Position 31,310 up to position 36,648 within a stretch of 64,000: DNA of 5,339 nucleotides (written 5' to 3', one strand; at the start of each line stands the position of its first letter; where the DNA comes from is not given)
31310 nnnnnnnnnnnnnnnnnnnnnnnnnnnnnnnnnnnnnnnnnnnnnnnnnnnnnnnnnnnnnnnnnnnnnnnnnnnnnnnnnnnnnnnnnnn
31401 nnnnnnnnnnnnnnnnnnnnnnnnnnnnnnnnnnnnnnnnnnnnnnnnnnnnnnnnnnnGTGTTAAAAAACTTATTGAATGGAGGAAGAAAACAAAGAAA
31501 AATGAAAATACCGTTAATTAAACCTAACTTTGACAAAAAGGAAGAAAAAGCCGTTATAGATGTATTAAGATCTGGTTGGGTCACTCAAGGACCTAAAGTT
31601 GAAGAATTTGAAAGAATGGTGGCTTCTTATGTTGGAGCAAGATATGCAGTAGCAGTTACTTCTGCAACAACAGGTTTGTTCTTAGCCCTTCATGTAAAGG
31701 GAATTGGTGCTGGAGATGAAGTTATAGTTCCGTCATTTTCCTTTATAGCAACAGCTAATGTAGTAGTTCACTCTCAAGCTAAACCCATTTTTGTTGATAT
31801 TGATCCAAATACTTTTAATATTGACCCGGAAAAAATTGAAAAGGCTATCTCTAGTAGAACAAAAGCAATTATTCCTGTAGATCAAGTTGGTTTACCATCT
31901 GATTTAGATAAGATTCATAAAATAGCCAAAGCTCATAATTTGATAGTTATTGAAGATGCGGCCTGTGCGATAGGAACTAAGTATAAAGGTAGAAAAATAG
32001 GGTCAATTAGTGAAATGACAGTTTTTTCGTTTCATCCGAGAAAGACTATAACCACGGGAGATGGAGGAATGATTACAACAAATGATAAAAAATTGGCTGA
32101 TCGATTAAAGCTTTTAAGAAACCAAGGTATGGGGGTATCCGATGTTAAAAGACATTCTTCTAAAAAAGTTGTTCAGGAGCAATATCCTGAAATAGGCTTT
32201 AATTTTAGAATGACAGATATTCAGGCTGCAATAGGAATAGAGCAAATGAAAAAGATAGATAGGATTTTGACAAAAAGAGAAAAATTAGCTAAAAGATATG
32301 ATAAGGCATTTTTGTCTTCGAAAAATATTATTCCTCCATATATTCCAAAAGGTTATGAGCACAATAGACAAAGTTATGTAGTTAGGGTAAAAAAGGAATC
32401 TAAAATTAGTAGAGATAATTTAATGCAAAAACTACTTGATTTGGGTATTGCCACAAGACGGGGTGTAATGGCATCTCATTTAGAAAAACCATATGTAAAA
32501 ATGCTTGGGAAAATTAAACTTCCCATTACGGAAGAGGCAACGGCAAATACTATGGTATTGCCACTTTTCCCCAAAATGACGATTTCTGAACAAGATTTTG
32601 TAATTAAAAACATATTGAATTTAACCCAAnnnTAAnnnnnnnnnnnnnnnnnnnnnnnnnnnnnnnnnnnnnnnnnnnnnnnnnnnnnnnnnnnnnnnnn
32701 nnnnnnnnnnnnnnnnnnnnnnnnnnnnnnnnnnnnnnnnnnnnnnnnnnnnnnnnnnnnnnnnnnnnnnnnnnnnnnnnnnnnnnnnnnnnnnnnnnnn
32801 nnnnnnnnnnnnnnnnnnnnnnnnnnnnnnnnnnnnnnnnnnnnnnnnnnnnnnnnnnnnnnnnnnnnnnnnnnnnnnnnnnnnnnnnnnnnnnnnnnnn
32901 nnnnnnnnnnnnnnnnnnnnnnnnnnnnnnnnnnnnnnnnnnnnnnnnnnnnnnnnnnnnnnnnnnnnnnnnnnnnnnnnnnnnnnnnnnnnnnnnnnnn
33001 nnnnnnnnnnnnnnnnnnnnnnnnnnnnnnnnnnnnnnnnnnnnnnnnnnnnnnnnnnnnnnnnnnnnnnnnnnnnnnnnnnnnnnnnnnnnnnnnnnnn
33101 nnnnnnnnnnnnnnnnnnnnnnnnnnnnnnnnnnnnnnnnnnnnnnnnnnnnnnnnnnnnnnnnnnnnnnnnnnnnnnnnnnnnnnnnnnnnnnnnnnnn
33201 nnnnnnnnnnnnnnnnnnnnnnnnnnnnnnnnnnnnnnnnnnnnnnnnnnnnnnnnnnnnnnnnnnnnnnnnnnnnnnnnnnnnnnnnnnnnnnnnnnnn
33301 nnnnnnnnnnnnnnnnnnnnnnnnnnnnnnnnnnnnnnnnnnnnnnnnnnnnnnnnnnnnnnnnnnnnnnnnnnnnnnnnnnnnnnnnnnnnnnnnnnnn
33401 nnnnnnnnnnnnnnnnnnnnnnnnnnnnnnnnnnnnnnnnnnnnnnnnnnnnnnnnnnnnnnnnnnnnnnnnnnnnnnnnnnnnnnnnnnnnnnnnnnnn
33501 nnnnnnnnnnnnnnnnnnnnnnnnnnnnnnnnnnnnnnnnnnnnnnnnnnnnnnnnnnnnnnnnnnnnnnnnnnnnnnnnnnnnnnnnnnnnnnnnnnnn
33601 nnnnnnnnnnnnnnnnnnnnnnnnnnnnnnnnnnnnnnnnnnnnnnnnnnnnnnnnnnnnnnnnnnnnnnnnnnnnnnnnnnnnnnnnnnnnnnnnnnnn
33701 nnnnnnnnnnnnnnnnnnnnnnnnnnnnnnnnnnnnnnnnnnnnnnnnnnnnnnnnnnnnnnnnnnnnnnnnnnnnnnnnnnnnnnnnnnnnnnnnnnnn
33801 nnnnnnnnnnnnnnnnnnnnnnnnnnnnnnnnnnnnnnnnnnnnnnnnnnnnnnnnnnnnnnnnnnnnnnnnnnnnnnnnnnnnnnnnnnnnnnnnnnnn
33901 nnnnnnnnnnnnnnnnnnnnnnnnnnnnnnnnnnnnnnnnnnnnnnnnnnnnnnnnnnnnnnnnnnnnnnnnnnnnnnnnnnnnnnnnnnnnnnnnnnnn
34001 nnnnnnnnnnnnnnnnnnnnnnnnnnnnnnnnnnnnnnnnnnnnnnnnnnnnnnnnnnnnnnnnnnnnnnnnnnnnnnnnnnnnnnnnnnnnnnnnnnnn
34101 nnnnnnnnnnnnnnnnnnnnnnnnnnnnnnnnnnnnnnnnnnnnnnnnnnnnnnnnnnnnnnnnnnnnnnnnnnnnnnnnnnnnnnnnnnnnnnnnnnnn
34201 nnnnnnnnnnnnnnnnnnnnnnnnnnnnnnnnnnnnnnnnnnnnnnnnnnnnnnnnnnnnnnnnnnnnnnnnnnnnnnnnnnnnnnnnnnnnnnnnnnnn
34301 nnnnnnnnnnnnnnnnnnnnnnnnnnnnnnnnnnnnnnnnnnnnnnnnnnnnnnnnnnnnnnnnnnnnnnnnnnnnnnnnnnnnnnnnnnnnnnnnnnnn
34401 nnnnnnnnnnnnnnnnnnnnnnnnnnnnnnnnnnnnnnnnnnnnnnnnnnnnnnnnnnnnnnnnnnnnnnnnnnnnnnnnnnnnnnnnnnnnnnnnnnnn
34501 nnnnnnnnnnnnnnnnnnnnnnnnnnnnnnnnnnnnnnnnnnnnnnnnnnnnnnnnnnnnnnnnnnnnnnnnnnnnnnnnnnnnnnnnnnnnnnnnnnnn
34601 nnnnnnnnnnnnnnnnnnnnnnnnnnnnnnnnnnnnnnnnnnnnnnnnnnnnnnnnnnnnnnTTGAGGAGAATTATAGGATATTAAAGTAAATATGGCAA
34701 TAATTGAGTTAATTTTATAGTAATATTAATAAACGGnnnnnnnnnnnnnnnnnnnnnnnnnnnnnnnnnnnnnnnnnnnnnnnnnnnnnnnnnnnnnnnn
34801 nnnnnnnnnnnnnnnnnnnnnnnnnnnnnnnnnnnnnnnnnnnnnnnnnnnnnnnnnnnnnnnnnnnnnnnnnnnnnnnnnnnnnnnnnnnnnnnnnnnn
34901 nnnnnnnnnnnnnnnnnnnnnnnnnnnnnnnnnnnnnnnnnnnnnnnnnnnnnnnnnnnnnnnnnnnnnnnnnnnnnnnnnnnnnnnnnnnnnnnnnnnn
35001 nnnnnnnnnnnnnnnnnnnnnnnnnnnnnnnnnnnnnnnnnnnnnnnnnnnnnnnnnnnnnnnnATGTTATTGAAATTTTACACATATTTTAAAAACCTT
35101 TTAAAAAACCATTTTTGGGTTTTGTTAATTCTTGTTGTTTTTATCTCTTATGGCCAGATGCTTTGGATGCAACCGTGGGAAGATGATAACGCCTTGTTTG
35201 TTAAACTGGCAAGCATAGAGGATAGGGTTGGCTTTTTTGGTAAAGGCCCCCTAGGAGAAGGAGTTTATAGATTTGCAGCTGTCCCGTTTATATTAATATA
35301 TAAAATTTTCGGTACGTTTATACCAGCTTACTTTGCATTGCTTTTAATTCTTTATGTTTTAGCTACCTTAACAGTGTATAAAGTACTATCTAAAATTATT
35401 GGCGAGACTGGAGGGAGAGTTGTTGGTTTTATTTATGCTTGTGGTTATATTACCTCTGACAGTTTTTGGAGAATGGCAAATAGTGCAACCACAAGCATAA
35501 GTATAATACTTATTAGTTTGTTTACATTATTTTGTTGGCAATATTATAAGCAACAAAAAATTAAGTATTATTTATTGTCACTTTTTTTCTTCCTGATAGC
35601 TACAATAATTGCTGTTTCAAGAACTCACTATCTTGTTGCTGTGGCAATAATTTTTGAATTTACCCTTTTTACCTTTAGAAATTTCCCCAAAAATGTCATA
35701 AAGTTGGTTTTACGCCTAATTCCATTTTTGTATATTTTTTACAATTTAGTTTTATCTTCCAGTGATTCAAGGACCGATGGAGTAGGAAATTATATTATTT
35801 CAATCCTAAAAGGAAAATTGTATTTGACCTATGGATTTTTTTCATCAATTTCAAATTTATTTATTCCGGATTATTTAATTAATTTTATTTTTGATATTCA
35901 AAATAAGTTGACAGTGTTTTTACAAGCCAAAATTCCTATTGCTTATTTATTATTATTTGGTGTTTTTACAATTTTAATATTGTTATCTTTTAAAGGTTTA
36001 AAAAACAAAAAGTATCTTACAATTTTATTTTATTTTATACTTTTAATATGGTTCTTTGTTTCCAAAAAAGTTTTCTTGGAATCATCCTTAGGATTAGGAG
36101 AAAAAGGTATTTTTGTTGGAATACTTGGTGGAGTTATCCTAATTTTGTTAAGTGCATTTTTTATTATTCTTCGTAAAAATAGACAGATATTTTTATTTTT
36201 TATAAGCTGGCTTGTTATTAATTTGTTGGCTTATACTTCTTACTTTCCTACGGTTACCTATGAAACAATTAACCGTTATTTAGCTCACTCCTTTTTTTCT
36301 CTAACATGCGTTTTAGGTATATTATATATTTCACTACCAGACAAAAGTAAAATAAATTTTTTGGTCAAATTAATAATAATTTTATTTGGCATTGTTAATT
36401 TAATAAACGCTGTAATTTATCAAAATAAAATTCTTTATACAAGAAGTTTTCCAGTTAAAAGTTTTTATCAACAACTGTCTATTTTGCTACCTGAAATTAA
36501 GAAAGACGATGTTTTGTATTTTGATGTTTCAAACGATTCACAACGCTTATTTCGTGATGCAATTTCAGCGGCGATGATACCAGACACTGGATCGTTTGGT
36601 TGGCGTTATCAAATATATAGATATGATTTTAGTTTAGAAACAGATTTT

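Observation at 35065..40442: Tandem paralog pair of about 900-aa membrane proteins with PW(E/Q)DDNALF loop motif and C-terminal discoidin domains: candidate new GT-C family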

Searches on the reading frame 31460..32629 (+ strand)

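Call 9: search_protein_families(library=pfam, proteins=[window:31460-32629:+], max_evalue=0.001)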
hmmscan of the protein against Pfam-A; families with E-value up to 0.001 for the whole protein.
window:31460-32629:+ (390 aa): 5 families
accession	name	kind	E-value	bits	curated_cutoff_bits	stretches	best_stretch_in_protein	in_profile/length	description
PF01041.23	DegT_DnrJ_EryC1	-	1.9e-121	406.1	19.8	1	25-385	4-359/360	DegT/DnrJ/EryC1/StrS aminotransferase family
PF00155.27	Aminotran_1_2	-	6.7e-08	32.5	19.7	1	47-168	44-187/361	Aminotransferase class I and II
PF01053.26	Cys_Met_Meta_PP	-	5.1e-07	29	27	1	43-174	50-181/381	Cys/Met metabolism PLP-dependent enzyme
PF01212.27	Beta_elim_lyase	-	5.5e-05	23.1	27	1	44-227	31-231/288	Beta-eliminating lyase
PF00266.25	Aminotran_5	-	0.00014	21.4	21.5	1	46-174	44-183/371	Aminotransferase class-V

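Call 64: search_protein_families(library=ncbifam, proteins=[window:31460-32629:+], max_evalue=0.00001)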
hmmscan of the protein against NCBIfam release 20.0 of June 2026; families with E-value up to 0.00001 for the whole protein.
window:31460-32629:+ (390 aa): 25 families
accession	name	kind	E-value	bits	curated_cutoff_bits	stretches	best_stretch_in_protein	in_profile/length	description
TIGR03588.1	PseC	equivalog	1.7e-105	353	423.5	1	17-387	2-378/380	UDP-4-amino-4,6-dideoxy-N-acetyl-beta-L-altrosamine transaminase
NF008658.2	PRK11658.1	equivalog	1.7e-99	333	631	1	17-388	5-376/379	UDP-4-amino-4-deoxy-L-arabinose aminotransferase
TIGR04181.1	NHT_00031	hypoth_equivalog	8.3e-85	284.8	420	1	17-368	1-357/359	LegC family aminotransferase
NF008687.0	PRK11706.1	equivalog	3.1e-75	253.3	375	1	17-389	2-374/375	dTDP-4-amino-4,6-dideoxygalactose transaminase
TIGR02379.1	ECA_wecE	subfamily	3.8e-65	220.1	434.85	1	17-388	2-374/376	dTDP-4-amino-4,6-dideoxy-D-glucose transaminase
NF011936.0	PRK15407.1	equivalog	2.7e-60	204.3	423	2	15-223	35-251/440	lipopolysaccharide biosynthesis protein RfbH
TIGR04427.1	PLP_DesI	equivalog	1.1e-58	199.3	650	1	35-379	41-371/390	dTDP-4-dehydro-6-deoxyglucose aminotransferase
NF004975.0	PRK06348.1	equivalog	8.8e-13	48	549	1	57-169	86-204/384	pyridoxal phosphate-dependent aminotransferase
NF005816.0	PRK07682.1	equivalog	4.1e-11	42.2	620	1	67-170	97-206/390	aminotransferase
TIGR01977.1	am_tr_V_EF2568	hypoth_equivalog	1.2e-09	37.7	377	1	46-337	45-336/376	cysteine desulfurase family protein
NF041364.1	GntC_guanitoxin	equivalog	6.6e-09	35.1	415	1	63-168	62-175/356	guanitoxin biosynthesis PLP-dependent (S)-gamma-hydroxy-L-arginine cyclodehydratase GntC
NF005817.0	PRK07683.1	equivalog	2.5e-08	33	575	1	64-167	93-201/387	aminotransferase A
NF009079.0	PRK12414.1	subfamily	3.1e-08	33.1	481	1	57-167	87-202/384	methionine aminotransferase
NF006488.0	PRK08912.1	equivalog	1e-07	31.3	498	1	61-166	87-198/387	aminotransferase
NF006569.0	PRK09082.1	subfamily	3e-07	29.9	420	1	51-167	81-203/386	methionine aminotransferase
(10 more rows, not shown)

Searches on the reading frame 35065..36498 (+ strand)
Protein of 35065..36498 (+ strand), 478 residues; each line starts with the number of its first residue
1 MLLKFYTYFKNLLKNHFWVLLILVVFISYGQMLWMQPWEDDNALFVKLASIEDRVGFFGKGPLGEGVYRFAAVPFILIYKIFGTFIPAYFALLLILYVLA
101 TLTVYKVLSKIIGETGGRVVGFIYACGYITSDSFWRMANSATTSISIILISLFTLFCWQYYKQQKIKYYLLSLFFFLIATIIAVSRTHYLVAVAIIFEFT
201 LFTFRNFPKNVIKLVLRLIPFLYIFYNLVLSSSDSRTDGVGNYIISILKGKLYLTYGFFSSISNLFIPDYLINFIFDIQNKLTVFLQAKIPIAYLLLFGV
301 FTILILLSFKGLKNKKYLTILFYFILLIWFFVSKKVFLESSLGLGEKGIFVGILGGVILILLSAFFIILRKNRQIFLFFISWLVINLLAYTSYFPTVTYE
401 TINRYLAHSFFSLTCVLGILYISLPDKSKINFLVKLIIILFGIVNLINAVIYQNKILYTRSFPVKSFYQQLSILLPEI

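Call 49: search_solved_structures(query=A2, max_evalue=10, show_alignments=3)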
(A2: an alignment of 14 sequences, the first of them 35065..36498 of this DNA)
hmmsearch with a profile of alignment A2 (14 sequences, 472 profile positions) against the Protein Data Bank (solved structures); distinct sequences matched with E-value up to 10: 0.
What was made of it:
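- On New CAZy GT family: Proxy evidence: there are no PDB sequence hits for the TM profile even at E<=10 (call 49).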

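Call 57: search_protein_representatives(alignment_id=A2)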
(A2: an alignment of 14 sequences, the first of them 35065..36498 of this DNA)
Query: 14 sequences, 472 profile positions. Proteins with E-value up to 0.001 (for the whole library): 609; up to 1e-10: 311; up to 1e-30: 189. The best 150 are listed.
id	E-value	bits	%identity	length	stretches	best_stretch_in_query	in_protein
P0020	2.9e-184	630.0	-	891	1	9-472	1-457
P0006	5.9e-173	592.7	-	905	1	3-472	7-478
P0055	2.9e-170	583.8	-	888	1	2-472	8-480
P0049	1.1e-168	578.7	-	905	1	1-471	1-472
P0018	1.7e-168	578.0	-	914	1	2-472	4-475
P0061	3.1e-168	577.2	-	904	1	4-472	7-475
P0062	1.7e-167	574.7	-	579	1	5-472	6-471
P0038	2.7e-163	560.9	-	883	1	16-468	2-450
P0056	2.8e-163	560.8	-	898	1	2-472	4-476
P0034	6.7e-163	559.6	-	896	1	3-472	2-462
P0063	2.5e-162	557.7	-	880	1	12-472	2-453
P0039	1.2e-161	555.4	-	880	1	2-471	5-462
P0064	2.4e-161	554.4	-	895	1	7-471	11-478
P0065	3.6e-161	553.9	-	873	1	11-471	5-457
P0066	8.2e-161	552.7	-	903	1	2-472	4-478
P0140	5.8e-72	259.7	-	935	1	10-471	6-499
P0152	2.4e-68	247.8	-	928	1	3-472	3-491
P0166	1.1e-60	222.6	-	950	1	16-470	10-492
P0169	8.7e-59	216.3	-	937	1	13-471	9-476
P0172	1.5e-55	205.6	-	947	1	3-467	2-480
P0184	2.0e-50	188.7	-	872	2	13-320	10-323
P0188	1.5e-49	185.8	-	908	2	2-300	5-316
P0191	1.3e-48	182.7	-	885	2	16-379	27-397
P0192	3.4e-48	181.3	-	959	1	2-470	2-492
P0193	6.7e-48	180.4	-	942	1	14-471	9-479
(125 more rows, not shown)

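Call 58: search_protein_families(library=pfam, proteins=[P0192, P0193, P0191, P0188, P0184, P0172, P0169, P0166, P0152, P0140], max_evalue=0.01)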
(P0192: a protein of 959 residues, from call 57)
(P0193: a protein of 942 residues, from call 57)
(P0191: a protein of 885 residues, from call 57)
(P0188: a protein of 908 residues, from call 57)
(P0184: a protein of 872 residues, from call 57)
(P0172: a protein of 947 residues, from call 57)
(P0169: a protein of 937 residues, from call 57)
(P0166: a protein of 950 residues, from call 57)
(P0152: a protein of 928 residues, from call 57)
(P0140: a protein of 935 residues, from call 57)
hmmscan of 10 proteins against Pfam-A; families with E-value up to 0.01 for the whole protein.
P0192 (959 aa): 2 families
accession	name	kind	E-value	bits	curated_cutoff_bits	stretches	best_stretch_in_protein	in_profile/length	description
PF00754.31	F5_F8_type_C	-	8.2e-13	49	28.2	1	703-816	3-115/127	F5/8 type C domain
PF22633.2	F5_F8_type_C_2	-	5.6e-07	30.5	27.8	1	716-810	2-90/91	NedA-like, galactose-binding domain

P0193 (942 aa): 2 families
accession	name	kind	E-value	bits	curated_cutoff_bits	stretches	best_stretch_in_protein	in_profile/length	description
PF00754.31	F5_F8_type_C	-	1.5e-13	51.4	28.2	1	691-806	4-118/127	F5/8 type C domain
PF22633.2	F5_F8_type_C_2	-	6.1e-05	24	27.8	1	702-777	1-73/91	NedA-like, galactose-binding domain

P0191 (885 aa): 3 families
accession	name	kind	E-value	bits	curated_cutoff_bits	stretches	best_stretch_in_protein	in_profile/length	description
PF00754.31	F5_F8_type_C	-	1.9e-13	51.1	28.2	1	638-751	2-114/127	F5/8 type C domain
PF22633.2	F5_F8_type_C_2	-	1.9e-07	32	27.8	1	651-747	1-91/91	NedA-like, galactose-binding domain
PF11992.13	TgpA_N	-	0.0018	17.8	30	0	199-343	25-119/333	TgpA N-terminal domain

P0188 (908 aa): 2 families
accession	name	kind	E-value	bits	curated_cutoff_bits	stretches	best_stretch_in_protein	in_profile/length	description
PF00754.31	F5_F8_type_C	-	6.4e-13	49.4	28.2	1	652-766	2-115/127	F5/8 type C domain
PF22633.2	F5_F8_type_C_2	-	7.5e-08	33.3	27.8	1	666-761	2-91/91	NedA-like, galactose-binding domain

P0184 (872 aa): 2 families
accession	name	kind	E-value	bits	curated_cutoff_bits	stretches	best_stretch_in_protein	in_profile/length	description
PF00754.31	F5_F8_type_C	-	1.8e-12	47.9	28.2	1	630-748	6-118/127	F5/8 type C domain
PF22633.2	F5_F8_type_C_2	-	0.00069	20.6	27.8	1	665-740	17-91/91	NedA-like, galactose-binding domain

P0172 (947 aa): 2 families
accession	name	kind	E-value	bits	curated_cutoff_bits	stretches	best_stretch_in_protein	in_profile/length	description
PF00754.31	F5_F8_type_C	-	4.2e-13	50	28.2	1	695-810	2-115/127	F5/8 type C domain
PF22633.2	F5_F8_type_C_2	-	4e-07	31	27.8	1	710-805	3-91/91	NedA-like, galactose-binding domain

P0169 (937 aa): 2 families
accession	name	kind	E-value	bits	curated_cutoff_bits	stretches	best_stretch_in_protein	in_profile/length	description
PF00754.31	F5_F8_type_C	-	3.9e-10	40.4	28.2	1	686-802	4-118/127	F5/8 type C domain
PF22633.2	F5_F8_type_C_2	-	0.00085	20.3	27.8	1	701-794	3-91/91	NedA-like, galactose-binding domain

P0166 (950 aa): 2 families
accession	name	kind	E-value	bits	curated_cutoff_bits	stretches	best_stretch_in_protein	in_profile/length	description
PF00754.31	F5_F8_type_C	-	5.6e-12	46.3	28.2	1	697-819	2-126/127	F5/8 type C domain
PF22633.2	F5_F8_type_C_2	-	3.3e-06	28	27.8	1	713-804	4-91/91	NedA-like, galactose-binding domain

P0152 (928 aa): 2 families
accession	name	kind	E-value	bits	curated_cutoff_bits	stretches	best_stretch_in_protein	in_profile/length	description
PF00754.31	F5_F8_type_C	-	6.3e-15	55.9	28.2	1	682-792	4-114/127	F5/8 type C domain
PF22633.2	F5_F8_type_C_2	-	7.2e-11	43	27.8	1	693-788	1-91/91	NedA-like, galactose-binding domain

P0140 (935 aa): 2 families
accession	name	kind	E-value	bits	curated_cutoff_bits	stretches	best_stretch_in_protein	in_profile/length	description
PF00754.31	F5_F8_type_C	-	4.7e-11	43.4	28.2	1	689-800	5-114/127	F5/8 type C domain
PF22633.2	F5_F8_type_C_2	-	4.1e-07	31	27.8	1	716-796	10-91/91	NedA-like, galactose-binding domain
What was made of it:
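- On Pfam PMT_2 (PF13231) / ArnT-like: 0 of 10 distant relatives hit (call 58).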

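Call 73: predict_structure(alignment_id=A2)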
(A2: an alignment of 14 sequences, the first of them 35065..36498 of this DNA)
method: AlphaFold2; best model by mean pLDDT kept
length: 478 residues; sequences in the alignment: 14
mean_pLDDT: 87.5   pTM: 0.88
mean pLDDT of the five models: 87.5, 86.4, 85.2, 84.7, 83.9
residues with pLDDT >= 90: 232; 70-90: 221; 50-70: 20; < 50: 5
segments of 3 or more residues with pLDDT < 50: 129-133
pLDDT, mean of each block of 10 residues (from residue 1): 81 86 92 85 90 87 86 93 92 94 97 95 77 66 91 95 94 94 77 88 74 89 87 66 89 92 89 90 88 88 86 90 94 87 87 94 89 92 90 84 76 94 85 90 89 87 89 84
secondary structure, 60 per line:
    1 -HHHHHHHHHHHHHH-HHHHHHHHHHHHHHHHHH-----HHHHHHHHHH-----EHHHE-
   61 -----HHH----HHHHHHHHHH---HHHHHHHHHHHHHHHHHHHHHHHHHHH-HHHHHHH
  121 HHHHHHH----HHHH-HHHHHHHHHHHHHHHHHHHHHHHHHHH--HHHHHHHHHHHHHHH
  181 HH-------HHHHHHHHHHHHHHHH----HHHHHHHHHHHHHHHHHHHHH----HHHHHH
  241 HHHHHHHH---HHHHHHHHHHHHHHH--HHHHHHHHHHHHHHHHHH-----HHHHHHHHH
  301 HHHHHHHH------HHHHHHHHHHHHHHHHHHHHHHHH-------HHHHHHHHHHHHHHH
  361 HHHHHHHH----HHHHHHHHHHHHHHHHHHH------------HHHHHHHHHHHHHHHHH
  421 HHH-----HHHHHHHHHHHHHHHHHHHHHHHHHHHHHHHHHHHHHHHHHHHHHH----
elements in order: H2-15 H17-34 H40-49 H73-82 H86-112 H114-127 H132-135 H137-163 H166-182 H190-205 H210-230 H235-248 H252-266 H269-286 H292-308 H315-338 H346-368 H373-391 H404-423 H429-474

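Call 75: fold_search(model_id=the predicted structure, library=pdb)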
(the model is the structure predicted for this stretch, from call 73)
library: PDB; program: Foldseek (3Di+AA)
matches with E <= 10: 288; with E <= 0.001: 0
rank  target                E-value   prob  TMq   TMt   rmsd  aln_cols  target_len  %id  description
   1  8pn9_A                3.6e-03  1.00  0.42  0.32  19.6       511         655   11  Structure of human oligosaccharyltransferase OST-A complex bound to NGI-1 (released 2024-05-08)
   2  5ogl_A                4.4e-03  1.00  0.31  0.22  14.4       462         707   16  Structure of bacterial oligosaccharyltransferase PglB in complex with an acceptor peptide and an lipid-linked oligosac (released 2017-10-25)
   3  6gxc_A                4.7e-03  1.00  0.32  0.23  14.3       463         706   15  Bacterial oligosaccharyltransferase PglB in complex with an inhibitory peptide and a reactive lipid-linked oligosaccha (released 2018-11-14)
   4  9s6t_A                5.5e-03  1.00  0.38  0.38  17.8       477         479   13  Ternary cryo-EM structure of chicken ALG12 with Dol25-PP-GlcNAc2Man7, Dol25-P-Man, and Fab (released 2026-03-18)
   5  6ezn_F                7.6e-03  1.00  0.38  0.30  16.8       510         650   14  Cryo-EM structure of the yeast oligosaccharyltransferase (OST) complex (released 2018-01-17)
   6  7oci_F                8.3e-03  1.00  0.40  0.32  15.6       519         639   12  Cryo-EM structure of yeast Ost6p containing oligosaccharyltransferase complex (released 2022-02-16)
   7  3rce_A                8.6e-03  1.00  0.30  0.23  13.9       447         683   15  Bacterial oligosaccharyltransferase PglB (released 2011-06-15)
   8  7e9s_A                8.9e-03  1.00  0.37  0.23  18.6       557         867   13  Archaeal oligosaccharyltransferase AglB from Archaeoglobus fulgidus in complex with an inhibitory peptide and a dolich (released 2021-09-08)
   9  9n9j_I                9.3e-03  1.00  0.39  0.29  21.1       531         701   13  Structure of a GRP94 folding intermediate engaged with a CCDC134- and FKBP11-bound secretory translocon (released 2025-11-19)
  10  8age_A                1.0e-02  1.00  0.40  0.32  15.9       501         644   11  Structure of yeast oligosaccharylransferase complex with acceptor peptide bound (released 2022-12-07)
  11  6s7t_A                1.0e-02  1.00  0.41  0.30  19.9       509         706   12  Cryo-EM structure of human oligosaccharyltransferase complex OST-B (released 2019-12-18)
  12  8b6l_I                1.4e-02  1.00  0.37  0.28  20.0       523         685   12  Subtomogram average of the human Sec61-TRAP-OSTA-translocon (released 2022-12-07)
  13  8agc_A                1.5e-02  1.00  0.37  0.28  19.6       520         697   11  Structure of yeast oligosaccharylransferase complex with lipid-linked oligosaccharide and non-acceptor peptide bound (released 2022-12-07)
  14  3waj                  1.6e-02  1.00  0.35  0.23  20.0       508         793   14  Crystal structure of the Archaeoglobus fulgidus oligosaccharyltransferase (O29867_ARCFU) complex with Zn and sulfate (released 2013-10-30)
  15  5gmy_A                1.7e-02  1.00  0.36  0.23  20.0       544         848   14  Crystal structure of the Archaeoglobus fulgidus oligosaccharyltransferase (O29867_ARCFU) tethered with an acceptor pep (released 2017-02-01)
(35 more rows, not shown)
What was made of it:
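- On GT-C fold glycosyltransferase superfamily: The Foldseek top 17 are all GT-C but weak (E 4e-3 to 3e-2, call 75).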
